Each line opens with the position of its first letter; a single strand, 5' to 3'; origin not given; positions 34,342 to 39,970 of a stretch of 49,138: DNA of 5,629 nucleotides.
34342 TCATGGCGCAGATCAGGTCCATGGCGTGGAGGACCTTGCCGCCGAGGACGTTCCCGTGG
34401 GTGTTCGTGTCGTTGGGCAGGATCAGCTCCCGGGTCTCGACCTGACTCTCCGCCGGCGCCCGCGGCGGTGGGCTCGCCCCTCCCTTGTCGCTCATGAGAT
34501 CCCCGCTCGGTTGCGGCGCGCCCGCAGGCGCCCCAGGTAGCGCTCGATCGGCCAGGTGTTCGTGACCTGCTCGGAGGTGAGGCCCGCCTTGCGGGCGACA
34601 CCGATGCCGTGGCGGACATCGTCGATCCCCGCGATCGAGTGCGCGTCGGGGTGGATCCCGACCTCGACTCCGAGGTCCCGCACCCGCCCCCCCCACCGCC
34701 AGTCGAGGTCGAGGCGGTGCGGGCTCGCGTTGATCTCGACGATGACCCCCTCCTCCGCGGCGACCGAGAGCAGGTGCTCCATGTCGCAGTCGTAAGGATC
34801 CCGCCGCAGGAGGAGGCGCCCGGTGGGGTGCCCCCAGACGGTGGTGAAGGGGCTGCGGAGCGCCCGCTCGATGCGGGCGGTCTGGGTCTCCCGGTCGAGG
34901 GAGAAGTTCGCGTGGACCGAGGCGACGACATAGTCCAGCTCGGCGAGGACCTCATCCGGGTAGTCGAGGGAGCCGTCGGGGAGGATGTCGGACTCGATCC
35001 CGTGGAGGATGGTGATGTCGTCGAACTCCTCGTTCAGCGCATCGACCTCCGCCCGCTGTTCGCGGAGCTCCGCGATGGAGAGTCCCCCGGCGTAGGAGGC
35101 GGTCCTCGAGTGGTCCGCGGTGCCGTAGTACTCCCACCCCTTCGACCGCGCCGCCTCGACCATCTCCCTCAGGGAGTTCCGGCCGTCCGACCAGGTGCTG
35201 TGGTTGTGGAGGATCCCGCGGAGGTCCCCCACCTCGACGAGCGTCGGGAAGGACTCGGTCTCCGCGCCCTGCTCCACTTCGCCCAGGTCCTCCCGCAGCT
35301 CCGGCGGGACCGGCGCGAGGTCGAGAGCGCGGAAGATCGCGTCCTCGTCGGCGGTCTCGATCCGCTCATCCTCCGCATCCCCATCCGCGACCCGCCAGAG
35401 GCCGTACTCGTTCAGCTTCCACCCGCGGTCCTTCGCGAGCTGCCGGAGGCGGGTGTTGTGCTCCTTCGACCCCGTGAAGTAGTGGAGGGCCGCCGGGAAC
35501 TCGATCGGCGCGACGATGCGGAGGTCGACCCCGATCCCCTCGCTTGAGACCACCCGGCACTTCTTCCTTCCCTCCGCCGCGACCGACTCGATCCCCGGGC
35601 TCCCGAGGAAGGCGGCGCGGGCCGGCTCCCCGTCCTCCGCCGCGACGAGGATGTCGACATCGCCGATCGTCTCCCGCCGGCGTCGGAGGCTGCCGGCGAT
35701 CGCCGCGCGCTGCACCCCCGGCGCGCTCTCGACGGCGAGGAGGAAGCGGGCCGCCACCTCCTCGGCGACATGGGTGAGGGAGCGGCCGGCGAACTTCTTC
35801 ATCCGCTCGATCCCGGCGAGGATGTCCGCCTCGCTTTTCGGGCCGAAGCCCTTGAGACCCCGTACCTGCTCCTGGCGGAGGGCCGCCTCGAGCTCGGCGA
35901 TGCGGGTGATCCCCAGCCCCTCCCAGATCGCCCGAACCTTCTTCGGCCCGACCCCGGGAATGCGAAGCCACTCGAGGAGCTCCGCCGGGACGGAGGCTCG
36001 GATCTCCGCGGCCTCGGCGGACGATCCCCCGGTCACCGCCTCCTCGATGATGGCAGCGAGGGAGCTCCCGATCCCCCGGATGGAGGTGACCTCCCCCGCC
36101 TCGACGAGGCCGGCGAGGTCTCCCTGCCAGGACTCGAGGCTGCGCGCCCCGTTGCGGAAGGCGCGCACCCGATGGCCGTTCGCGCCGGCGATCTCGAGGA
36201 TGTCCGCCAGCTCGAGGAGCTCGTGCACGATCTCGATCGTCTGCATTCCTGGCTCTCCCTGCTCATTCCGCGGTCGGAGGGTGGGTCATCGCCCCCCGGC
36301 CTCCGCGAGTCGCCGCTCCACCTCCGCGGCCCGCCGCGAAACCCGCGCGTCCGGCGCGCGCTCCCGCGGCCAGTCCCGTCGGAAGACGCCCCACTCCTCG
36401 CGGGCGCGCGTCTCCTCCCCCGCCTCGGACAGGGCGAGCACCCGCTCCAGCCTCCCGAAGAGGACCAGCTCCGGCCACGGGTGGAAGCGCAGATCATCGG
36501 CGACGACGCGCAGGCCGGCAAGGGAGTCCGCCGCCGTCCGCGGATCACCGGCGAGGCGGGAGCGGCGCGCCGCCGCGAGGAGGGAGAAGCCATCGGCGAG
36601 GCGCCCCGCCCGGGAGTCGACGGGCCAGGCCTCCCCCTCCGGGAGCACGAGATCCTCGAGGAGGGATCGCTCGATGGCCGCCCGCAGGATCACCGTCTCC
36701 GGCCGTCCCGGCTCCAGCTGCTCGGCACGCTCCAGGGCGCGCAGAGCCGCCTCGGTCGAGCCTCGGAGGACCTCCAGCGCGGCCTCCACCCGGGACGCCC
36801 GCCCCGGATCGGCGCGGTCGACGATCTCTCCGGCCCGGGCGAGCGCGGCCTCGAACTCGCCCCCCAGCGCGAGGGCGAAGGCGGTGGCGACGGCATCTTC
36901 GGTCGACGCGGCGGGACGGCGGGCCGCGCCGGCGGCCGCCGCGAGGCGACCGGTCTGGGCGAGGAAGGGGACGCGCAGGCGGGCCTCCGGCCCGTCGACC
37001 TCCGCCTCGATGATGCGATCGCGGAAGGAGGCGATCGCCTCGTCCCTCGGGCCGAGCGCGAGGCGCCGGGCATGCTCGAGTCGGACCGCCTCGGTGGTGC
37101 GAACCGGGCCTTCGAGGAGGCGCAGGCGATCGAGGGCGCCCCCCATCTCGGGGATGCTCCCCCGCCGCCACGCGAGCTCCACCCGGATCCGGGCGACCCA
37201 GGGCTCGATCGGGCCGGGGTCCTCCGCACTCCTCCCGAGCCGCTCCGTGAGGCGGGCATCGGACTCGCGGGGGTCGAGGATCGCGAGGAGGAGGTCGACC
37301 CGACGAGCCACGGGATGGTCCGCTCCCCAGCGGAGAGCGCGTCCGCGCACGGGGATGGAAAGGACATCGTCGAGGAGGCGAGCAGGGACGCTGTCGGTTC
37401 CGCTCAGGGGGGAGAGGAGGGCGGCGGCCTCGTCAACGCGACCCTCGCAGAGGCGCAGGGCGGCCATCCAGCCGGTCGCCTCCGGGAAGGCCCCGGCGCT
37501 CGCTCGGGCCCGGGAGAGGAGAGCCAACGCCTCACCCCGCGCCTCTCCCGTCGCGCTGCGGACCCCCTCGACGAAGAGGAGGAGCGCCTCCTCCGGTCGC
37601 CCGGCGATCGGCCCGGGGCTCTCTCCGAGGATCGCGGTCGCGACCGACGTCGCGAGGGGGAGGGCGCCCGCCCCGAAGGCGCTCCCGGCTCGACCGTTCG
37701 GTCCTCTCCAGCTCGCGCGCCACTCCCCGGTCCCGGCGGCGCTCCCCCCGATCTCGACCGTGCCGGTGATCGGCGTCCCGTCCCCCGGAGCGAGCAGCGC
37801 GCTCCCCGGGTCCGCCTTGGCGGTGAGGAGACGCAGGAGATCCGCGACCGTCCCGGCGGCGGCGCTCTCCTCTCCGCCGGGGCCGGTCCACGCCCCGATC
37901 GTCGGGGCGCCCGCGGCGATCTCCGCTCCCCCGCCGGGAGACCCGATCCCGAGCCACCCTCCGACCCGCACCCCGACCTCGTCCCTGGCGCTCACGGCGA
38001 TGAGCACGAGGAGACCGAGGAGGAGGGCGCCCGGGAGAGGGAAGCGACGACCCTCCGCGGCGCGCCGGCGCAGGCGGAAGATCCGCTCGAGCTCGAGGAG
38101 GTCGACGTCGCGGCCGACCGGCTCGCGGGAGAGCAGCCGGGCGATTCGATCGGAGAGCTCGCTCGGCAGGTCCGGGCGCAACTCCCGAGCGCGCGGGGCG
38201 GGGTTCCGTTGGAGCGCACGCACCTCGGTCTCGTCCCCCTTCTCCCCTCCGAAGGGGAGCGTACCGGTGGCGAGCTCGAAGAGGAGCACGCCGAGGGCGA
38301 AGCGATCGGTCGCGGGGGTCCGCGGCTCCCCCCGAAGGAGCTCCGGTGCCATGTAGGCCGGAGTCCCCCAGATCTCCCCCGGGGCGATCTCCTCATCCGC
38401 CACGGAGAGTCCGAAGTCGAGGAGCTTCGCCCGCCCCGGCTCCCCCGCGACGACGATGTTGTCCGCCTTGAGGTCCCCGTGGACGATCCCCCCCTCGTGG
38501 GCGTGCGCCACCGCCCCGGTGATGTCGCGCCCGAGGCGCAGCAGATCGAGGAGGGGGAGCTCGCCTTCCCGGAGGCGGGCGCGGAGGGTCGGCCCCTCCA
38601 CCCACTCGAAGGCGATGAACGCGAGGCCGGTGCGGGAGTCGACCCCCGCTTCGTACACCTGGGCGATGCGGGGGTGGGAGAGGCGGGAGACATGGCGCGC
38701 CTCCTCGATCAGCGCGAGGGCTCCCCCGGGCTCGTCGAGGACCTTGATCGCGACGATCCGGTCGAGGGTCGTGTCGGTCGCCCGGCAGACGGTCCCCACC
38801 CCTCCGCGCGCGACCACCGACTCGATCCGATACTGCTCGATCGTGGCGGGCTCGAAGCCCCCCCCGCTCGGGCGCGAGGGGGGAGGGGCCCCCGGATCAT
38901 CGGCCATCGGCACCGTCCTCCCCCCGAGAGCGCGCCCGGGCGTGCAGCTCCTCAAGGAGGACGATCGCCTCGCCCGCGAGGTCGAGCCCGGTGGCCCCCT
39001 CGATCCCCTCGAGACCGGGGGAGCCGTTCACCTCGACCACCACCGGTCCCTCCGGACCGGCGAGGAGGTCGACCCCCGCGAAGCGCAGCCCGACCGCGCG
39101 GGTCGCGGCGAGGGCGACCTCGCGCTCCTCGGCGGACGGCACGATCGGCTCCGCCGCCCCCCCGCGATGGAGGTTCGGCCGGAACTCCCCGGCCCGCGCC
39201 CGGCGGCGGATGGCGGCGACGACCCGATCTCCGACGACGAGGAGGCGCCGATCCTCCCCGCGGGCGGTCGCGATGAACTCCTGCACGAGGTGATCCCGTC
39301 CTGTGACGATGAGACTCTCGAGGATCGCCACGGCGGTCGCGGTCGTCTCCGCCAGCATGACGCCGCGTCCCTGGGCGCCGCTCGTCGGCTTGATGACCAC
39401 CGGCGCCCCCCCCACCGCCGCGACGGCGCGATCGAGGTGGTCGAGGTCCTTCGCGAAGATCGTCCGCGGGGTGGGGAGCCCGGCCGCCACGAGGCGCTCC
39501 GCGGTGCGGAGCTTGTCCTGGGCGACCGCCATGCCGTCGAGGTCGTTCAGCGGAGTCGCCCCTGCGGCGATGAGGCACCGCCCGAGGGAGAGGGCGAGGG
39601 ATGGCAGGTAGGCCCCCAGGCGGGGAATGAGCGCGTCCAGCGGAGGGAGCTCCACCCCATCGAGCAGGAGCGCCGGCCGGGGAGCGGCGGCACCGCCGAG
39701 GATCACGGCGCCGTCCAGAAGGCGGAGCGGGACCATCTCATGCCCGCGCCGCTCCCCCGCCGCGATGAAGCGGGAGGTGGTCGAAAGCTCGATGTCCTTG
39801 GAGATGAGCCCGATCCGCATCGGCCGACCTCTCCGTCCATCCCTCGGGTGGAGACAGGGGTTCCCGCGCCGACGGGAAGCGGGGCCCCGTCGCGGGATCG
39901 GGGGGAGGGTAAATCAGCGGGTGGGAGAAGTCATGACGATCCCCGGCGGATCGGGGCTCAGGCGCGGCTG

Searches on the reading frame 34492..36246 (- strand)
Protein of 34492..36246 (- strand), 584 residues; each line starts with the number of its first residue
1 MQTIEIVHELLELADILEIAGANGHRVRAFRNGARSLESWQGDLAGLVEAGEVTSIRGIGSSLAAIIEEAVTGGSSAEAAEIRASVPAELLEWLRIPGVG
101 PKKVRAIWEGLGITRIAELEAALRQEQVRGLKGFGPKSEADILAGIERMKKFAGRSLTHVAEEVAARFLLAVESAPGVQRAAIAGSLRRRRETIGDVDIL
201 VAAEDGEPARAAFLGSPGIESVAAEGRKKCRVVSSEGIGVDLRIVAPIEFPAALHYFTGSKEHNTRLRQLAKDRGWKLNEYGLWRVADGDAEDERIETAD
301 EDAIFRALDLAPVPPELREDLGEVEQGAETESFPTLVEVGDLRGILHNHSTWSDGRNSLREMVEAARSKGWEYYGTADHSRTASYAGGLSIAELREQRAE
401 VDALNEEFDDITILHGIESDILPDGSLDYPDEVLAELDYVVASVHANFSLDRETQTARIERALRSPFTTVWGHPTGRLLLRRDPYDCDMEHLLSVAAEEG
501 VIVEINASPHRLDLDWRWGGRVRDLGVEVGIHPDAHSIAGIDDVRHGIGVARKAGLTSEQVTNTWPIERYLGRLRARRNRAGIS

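Call 7: search_protein_families(library=pfam, proteins=[window:34492-36246:-], max_evalue=0.01)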
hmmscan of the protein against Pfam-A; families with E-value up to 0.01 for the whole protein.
window:34492-36246:- (584 aa): 6 families
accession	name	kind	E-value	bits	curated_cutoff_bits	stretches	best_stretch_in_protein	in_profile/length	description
PF14791.11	DNA_pol_B_thumb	-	6.7e-24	84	25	1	253-319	1-63/63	DNA polymerase beta thumb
PF14716.13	HHH_8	-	3.2e-15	56.7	30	1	5-74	5-71/73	Helix-hairpin-helix domain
PF14520.12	HHH_5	-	3.6e-08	34.2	27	1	94-146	5-55/57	Helix-hairpin-helix domain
PF02811.25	PHP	-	9e-08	33.1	26.4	1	346-506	2-162/164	PHP domain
PF14792.12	DNA_pol_B_palm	-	0.0003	21.4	25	1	178-208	24-54/113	DNA polymerase beta palm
PF00633.29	HHH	-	0.0089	16.3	24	0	92-107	12-27/30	Helix-hairpin-helix motif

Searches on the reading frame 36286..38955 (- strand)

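Call 7: search_protein_families(library=pfam, proteins=[window:36286-38955:-], max_evalue=0.01)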
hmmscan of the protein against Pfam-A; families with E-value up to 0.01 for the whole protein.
window:36286-38955:- (889 aa): 3 families
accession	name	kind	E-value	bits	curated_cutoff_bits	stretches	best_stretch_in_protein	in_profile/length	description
PF00069.31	Pkinase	-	4.3e-35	121.8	31.7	1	42-276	1-245/263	Protein kinase domain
PF07714.23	PK_Tyr_Ser-Thr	-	2.5e-22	79.8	23.1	1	44-254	3-224/258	Protein tyrosine and serine/threonine kinase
PF14559.12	TPR_19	-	0.0092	16.7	25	0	475-519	9-53/68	Tetratricopeptide repeat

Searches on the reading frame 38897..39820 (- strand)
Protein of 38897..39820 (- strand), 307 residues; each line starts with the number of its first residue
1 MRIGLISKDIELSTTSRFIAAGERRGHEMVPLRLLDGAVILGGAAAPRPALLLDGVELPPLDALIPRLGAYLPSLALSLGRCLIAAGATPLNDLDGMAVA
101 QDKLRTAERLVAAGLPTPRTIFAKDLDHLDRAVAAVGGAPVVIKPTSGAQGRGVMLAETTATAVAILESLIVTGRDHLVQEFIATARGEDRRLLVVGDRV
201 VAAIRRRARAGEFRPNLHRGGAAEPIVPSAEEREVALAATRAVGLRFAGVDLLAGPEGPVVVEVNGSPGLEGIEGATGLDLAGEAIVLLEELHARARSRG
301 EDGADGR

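Call 14: search_protein_families(library=pfam, proteins=[window:38897-39820:-], max_evalue=0.01)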
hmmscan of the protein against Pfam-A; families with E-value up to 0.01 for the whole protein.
window:38897-39820:- (307 aa): 8 families
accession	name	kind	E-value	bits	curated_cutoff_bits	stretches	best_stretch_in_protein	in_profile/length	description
PF08443.16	RimK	-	3.8e-49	167.3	21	1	100-286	1-185/188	RimK-like ATP-grasp domain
PF02955.21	GSH-S_ATP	-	4e-17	62.6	23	1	117-255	12-154/175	Prokaryotic glutathione synthetase, ATP-grasp domain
PF02655.19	ATP-grasp_3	-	1.4e-11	45.2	23.2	1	100-265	1-154/160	ATP-grasp domain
PF14397.11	ATPgrasp_ST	-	1.8e-09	37.6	31.4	1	91-182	10-104/278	Sugar-transfer associated ATP-grasp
PF18030.7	Rimk_N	-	1.2e-08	35.6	26.4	1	1-93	1-90/94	RimK PreATP-grasp domain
PF02222.28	ATP-grasp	-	1.2e-05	25.5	27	1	110-184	3-77/179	ATP-grasp domain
PF01071.24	GARS_A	-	0.0048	17.2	27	1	112-173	12-73/194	Phosphoribosylglycinamide synthetase, ATP-grasp (A) domain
PF02786.22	CPSase_L_D2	-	0.0097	15.9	19.8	0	102-169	1-69/211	Carbamoyl-phosphate synthase L chain, ATP binding domain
